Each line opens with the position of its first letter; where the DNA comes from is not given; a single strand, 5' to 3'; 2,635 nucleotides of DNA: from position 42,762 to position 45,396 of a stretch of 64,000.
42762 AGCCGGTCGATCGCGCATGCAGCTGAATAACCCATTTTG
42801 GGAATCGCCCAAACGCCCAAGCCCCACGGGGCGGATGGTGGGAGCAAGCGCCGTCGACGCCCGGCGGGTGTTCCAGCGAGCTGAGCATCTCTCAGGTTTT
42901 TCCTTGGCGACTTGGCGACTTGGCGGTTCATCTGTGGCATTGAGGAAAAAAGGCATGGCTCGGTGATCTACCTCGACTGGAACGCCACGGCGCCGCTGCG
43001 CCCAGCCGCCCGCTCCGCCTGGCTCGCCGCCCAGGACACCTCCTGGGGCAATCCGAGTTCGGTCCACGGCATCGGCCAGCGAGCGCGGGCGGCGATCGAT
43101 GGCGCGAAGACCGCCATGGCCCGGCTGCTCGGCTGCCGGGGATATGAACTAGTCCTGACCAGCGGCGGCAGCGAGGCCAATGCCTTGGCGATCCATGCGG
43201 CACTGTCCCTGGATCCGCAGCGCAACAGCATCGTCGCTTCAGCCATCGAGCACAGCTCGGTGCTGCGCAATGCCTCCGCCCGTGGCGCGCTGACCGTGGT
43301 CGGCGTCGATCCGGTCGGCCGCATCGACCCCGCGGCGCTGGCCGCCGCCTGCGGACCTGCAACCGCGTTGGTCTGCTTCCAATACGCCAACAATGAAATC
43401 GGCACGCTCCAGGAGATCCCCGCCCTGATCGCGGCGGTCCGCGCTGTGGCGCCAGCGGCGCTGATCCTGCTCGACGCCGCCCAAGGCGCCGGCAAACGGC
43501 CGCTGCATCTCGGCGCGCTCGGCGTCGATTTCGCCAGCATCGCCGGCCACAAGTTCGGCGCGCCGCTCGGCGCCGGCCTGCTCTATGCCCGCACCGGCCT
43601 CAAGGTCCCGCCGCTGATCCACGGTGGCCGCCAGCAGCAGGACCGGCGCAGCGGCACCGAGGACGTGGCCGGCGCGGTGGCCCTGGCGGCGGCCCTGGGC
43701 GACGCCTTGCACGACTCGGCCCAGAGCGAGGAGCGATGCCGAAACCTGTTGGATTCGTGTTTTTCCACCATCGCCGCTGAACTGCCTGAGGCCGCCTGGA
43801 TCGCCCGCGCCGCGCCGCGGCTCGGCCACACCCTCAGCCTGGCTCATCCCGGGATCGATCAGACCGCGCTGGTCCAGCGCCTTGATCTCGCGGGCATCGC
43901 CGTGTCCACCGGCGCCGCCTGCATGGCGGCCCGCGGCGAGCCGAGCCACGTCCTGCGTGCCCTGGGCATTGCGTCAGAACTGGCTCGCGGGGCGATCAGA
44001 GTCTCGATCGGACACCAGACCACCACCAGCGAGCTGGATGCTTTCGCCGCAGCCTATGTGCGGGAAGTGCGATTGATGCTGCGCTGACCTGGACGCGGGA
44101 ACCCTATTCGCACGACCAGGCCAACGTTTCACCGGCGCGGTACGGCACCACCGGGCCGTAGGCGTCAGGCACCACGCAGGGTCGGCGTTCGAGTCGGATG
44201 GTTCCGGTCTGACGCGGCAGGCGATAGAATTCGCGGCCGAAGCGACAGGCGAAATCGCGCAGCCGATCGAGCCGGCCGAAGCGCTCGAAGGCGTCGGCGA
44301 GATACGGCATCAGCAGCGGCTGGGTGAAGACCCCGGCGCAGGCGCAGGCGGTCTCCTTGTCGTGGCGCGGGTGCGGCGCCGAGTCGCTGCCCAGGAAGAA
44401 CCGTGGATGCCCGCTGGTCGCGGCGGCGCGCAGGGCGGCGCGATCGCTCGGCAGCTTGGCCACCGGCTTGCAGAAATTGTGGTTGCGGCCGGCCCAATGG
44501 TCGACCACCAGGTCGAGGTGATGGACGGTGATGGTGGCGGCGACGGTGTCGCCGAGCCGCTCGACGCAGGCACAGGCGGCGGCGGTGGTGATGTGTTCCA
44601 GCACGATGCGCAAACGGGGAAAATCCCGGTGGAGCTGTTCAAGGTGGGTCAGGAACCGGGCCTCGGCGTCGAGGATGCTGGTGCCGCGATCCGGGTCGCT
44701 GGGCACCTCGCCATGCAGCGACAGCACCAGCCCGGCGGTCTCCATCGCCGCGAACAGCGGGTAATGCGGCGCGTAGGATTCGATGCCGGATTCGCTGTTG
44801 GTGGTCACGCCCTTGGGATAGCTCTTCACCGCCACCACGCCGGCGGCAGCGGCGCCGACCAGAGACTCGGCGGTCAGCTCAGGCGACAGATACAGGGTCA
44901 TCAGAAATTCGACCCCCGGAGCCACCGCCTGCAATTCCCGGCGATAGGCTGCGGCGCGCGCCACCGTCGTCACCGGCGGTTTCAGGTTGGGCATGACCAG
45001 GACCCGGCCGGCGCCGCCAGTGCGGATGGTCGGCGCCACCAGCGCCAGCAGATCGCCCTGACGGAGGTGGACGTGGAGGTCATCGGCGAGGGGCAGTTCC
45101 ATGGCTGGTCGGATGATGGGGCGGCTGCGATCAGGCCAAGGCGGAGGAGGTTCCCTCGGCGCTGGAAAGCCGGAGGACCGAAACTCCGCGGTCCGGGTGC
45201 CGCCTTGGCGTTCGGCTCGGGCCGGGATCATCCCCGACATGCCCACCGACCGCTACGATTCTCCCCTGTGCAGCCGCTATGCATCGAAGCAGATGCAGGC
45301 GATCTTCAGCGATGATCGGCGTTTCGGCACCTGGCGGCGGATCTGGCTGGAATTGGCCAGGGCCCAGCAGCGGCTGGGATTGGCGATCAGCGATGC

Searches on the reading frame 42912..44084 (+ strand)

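Call 24: search_protein_families(library=pfam, max_evalue=0.01, proteins=[window:42912-44084:+])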
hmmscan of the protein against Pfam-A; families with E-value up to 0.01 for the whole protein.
window:42912-44084:+ (391 aa): 2 families
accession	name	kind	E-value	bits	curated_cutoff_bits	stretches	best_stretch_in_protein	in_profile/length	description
PF00266.25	Aminotran_5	-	1.2e-52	179.5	21.5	1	19-378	1-371/371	Aminotransferase class-V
PF00155.27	Aminotran_1_2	-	0.00019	21.2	19.7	1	65-188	47-185/361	Aminotransferase class I and II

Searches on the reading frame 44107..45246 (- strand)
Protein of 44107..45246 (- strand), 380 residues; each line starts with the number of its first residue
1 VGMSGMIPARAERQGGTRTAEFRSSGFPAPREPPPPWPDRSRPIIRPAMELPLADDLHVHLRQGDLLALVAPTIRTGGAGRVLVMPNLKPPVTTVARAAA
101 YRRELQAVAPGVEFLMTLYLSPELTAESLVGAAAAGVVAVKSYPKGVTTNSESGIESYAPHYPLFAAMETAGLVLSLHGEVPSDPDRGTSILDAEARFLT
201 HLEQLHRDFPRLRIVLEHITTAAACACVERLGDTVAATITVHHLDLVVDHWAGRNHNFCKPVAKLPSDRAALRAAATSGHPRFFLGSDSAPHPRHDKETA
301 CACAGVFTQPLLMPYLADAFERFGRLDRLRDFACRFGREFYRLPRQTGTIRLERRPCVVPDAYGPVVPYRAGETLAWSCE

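Call 24: search_protein_families(library=pfam, max_evalue=0.01, proteins=[window:44107-45246:-])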
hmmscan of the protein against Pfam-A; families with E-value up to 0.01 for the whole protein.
window:44107-45246:- (380 aa): 2 families
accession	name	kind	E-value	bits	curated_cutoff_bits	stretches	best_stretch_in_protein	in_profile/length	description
PF04909.20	Amidohydro_2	-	1.1e-07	32.3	26.4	1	109-219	78-179/289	Amidohydrolase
PF01979.26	Amidohydro_1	-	1.2e-07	31.7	25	1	56-352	8-309/345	Amidohydrolase family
